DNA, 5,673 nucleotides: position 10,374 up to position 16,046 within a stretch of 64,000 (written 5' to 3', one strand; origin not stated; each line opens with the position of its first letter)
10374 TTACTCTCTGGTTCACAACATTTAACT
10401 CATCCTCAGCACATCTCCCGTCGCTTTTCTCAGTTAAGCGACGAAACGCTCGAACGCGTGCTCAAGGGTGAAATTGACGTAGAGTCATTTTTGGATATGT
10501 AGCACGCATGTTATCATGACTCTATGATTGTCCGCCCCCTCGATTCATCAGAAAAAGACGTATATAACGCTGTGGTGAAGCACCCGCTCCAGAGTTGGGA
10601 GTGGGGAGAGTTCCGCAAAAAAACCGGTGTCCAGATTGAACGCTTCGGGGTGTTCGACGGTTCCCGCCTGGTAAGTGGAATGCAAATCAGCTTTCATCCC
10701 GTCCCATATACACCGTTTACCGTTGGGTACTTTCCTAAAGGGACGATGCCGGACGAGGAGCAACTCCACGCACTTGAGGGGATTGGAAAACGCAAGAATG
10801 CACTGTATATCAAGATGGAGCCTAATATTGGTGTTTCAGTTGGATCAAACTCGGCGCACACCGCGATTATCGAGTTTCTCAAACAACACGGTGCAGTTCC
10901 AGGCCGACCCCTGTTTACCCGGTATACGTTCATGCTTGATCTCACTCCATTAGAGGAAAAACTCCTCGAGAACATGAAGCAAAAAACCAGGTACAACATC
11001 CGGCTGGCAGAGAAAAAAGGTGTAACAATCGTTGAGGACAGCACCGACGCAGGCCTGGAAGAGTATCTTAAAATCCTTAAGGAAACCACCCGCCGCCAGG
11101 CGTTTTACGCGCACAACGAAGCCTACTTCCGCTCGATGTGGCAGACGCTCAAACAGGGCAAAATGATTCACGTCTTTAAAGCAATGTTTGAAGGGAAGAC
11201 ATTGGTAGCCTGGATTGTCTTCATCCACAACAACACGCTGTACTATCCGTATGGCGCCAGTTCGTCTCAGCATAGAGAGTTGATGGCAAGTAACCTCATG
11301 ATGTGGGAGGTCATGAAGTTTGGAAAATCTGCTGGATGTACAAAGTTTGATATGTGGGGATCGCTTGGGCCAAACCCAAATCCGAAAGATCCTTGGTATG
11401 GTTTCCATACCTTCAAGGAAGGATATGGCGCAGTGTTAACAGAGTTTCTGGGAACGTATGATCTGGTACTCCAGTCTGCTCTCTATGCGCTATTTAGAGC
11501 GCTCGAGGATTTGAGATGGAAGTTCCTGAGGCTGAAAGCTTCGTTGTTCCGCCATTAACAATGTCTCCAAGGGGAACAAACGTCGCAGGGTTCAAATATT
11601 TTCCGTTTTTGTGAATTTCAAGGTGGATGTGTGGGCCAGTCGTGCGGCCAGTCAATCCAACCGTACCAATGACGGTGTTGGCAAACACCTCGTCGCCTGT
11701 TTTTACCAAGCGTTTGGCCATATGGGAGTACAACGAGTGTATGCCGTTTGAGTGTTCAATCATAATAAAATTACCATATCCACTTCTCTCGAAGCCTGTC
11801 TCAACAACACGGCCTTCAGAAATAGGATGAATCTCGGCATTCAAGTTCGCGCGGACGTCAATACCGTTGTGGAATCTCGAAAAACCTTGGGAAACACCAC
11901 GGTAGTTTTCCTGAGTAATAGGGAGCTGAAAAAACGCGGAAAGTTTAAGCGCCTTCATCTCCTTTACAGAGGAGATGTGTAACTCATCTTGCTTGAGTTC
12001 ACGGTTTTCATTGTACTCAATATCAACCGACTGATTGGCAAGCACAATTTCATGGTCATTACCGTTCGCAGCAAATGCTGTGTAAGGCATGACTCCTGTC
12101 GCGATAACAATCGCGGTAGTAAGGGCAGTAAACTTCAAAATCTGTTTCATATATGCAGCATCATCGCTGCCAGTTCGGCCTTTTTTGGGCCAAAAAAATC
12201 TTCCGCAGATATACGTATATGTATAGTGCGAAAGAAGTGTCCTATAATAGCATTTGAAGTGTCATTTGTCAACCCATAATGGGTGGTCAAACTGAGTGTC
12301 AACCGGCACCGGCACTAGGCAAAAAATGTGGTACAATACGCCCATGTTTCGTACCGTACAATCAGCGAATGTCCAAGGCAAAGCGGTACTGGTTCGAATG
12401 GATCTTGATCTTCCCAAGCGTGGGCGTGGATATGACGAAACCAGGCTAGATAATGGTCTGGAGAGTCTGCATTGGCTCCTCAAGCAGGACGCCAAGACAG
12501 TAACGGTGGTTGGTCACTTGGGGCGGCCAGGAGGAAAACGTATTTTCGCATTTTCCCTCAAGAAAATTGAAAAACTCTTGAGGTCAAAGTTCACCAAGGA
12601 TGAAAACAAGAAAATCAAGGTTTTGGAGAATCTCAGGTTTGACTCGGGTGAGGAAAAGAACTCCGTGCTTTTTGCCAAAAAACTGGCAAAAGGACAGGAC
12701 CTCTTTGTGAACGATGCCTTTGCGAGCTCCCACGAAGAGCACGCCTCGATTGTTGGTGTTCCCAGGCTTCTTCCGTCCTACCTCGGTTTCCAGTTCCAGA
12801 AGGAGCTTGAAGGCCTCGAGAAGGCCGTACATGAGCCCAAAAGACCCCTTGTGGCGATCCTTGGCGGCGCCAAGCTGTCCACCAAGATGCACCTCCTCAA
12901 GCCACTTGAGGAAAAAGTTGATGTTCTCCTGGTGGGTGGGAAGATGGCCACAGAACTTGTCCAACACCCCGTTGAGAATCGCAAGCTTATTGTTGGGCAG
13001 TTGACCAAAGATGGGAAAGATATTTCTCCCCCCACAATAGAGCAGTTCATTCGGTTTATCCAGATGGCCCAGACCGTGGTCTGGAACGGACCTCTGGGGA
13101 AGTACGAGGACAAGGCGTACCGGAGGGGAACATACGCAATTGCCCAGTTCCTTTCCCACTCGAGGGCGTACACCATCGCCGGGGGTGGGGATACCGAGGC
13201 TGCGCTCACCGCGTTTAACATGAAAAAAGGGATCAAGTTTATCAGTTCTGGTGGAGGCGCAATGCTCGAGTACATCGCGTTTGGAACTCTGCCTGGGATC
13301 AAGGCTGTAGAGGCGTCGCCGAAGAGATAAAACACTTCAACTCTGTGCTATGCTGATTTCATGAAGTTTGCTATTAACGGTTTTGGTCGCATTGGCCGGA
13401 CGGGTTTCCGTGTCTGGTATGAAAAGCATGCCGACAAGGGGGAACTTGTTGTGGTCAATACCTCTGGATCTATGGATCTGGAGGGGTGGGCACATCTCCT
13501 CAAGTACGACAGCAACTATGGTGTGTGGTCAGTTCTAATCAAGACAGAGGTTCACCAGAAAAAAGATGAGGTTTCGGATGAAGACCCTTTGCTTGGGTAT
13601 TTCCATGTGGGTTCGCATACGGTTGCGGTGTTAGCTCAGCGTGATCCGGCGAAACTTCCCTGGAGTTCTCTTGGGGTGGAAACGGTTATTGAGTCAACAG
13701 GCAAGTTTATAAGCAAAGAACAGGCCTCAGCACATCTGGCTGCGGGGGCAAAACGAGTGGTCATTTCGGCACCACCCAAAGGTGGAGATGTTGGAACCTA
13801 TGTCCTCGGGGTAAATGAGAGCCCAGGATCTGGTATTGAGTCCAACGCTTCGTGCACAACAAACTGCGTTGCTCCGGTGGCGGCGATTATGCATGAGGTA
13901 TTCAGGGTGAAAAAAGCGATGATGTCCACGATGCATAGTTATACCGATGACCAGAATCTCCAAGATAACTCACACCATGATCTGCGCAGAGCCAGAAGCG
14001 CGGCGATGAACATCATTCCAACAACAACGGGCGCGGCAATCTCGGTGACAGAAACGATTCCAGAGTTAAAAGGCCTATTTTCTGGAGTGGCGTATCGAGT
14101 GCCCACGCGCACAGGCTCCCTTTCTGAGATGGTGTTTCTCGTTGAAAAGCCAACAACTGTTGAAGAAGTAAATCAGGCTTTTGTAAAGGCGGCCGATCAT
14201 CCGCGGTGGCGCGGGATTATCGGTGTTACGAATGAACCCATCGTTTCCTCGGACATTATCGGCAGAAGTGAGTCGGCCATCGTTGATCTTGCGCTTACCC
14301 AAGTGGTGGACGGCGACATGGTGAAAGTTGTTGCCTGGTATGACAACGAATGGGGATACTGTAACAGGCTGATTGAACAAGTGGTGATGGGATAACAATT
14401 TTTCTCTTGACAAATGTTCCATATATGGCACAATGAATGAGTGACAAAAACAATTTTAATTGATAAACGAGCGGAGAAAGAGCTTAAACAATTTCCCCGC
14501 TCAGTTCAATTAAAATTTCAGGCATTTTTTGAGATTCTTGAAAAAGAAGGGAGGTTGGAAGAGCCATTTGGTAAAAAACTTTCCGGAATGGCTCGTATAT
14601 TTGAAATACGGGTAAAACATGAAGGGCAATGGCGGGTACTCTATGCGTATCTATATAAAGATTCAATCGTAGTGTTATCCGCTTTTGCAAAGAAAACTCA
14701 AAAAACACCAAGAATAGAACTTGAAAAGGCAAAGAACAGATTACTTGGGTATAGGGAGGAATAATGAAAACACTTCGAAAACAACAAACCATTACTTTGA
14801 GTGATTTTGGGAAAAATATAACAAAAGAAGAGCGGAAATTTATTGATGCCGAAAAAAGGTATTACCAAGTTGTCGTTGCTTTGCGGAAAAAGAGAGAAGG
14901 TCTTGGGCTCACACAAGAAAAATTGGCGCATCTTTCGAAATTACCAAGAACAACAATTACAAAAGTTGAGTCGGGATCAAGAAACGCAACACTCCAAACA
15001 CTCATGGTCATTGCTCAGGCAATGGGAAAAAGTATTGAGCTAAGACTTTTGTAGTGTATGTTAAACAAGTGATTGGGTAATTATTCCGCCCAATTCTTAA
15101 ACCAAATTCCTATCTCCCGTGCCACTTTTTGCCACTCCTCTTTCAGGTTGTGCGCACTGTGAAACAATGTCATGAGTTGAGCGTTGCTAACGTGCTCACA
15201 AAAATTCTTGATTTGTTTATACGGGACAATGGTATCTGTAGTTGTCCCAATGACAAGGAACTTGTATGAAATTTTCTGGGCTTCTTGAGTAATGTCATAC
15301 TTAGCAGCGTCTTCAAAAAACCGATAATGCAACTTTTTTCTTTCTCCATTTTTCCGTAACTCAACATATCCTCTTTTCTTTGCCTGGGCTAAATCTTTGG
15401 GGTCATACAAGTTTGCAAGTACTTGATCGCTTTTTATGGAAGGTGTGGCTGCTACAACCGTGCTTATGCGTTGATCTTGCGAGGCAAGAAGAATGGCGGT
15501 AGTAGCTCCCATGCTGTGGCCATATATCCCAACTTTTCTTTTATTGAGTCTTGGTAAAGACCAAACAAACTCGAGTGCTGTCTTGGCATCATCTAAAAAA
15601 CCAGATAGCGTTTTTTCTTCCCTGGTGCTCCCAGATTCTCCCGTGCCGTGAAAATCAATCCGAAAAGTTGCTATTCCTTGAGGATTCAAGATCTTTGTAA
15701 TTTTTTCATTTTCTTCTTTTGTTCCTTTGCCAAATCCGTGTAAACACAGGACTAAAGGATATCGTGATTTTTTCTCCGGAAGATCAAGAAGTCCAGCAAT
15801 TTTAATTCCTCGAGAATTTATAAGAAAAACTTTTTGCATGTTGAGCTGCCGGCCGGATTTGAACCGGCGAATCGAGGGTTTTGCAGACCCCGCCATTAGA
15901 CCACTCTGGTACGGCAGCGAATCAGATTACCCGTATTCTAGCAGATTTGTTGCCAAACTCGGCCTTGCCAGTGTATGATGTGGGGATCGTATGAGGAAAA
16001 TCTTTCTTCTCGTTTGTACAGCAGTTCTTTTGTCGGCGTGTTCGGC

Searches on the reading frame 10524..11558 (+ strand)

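Call 54: search_protein_families(library=ncbifam, proteins=[window:10524-11558:+], max_evalue=0.01)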
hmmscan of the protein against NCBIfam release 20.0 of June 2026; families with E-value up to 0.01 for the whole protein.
window:10524-11558:+ (344 aa): 2 families
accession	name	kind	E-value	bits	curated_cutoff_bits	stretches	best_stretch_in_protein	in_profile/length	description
TIGR03019.1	pepcterm_femAB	equivalog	4.9e-14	52.1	260.35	1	133-277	118-258/330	FemAB family XrtA/PEP-CTERM system-associated protein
NF047883.1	UAcmpLyAlTFemX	equivalog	7.7e-12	45.1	500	1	134-322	148-333/337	UDP-N-acetylmuramoylpentapeptide-lysine N(6)-alanyltransferase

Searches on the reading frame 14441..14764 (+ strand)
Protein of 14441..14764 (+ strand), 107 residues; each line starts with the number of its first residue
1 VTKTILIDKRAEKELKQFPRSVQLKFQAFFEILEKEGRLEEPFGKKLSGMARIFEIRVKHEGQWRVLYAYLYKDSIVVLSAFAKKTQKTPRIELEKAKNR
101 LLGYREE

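Call 71: search_protein_families(library=pfam, proteins=[window:14441-14764:+], max_evalue=0.001)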
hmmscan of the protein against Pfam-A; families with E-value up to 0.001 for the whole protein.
window:14441-14764:+ (107 aa): 1 family
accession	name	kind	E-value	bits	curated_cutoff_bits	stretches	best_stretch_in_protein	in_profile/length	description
PF05973.20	Gp49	-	5.4e-20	71.7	23.9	1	13-101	1-89/90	Phage derived protein Gp49-like (DUF891)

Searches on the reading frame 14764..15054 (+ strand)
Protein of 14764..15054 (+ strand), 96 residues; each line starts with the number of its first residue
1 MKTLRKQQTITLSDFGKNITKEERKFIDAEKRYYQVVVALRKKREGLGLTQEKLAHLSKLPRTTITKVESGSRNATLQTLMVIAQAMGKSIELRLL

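Call 71: search_protein_families(library=pfam, proteins=[window:14764-15054:+], max_evalue=0.001)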
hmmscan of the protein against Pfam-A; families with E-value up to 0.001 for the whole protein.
window:14764-15054:+ (96 aa): 3 families
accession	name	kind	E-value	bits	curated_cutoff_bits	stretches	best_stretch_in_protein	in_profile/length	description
PF01381.28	HTH_3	-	9.7e-15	54.8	23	1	40-92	1-53/55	Helix-turn-helix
PF13560.12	HTH_31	-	2.3e-06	28.3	27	1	39-93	5-60/64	Helix-turn-helix domain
PF12844.13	HTH_19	-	0.00015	22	30.2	1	40-88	4-52/64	Helix-turn-helix domain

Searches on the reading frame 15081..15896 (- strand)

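Call 35: search_protein_families(library=pfam, proteins=[window:15081-15896:-], max_evalue=0.01)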
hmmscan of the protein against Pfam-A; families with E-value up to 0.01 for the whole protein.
window:15081-15896:- (271 aa): 14 families
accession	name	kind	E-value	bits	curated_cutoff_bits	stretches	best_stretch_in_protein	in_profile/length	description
PF12146.15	Hydrolase_4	-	6.8e-19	68.6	27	1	48-160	6-117/239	Serine aminopeptidase, S33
PF00561.26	Abhydrolase_1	-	2.7e-15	57.2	25.8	1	47-154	1-103/245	alpha/beta hydrolase fold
PF20434.5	BD-FAE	-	1.1e-09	38.5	26.8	1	41-233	8-212/215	BD-FAE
PF05448.18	AXE1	-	6e-09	35.5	21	1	103-241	159-295/321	Acetyl xylan esterase (AXE1)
PF06500.17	FrsA-like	-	2.1e-07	30.5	22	1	19-155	167-301/414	Esterase FrsA-like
PF00326.27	Peptidase_S9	-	5.2e-07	29.8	22.6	1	67-252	7-190/213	Prolyl oligopeptidase family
PF08840.17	BAAT_C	-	7.2e-07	29.9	20.9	1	106-226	8-129/210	BAAT / Acyl-CoA thioester hydrolase C terminal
PF01738.24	DLH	-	2.8e-06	27.5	21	1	90-156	58-134/217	Dienelactone hydrolase family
PF02129.25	Peptidase_S15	-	2.9e-06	27.6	23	1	31-152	3-128/262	X-Pro dipeptidyl-peptidase (S15 family)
PF12697.13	Abhydrolase_6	-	3e-06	28.5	26.3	1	49-163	1-105/217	Alpha/beta hydrolase family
PF03959.19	FSH1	-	1.4e-05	25.3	21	1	104-249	85-199/211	Serine hydrolase (FSH1)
PF20408.4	Abhydrolase_11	-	5.7e-05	23.4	27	1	48-148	4-103/193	Alpha/beta hydrolase domain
PF00756.26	Esterase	-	0.0025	18.1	22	0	115-143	110-138/251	Putative esterase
PF01764.32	Lipase_3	-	0.0081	16.5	22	0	116-139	59-82/140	Lipase (class 3)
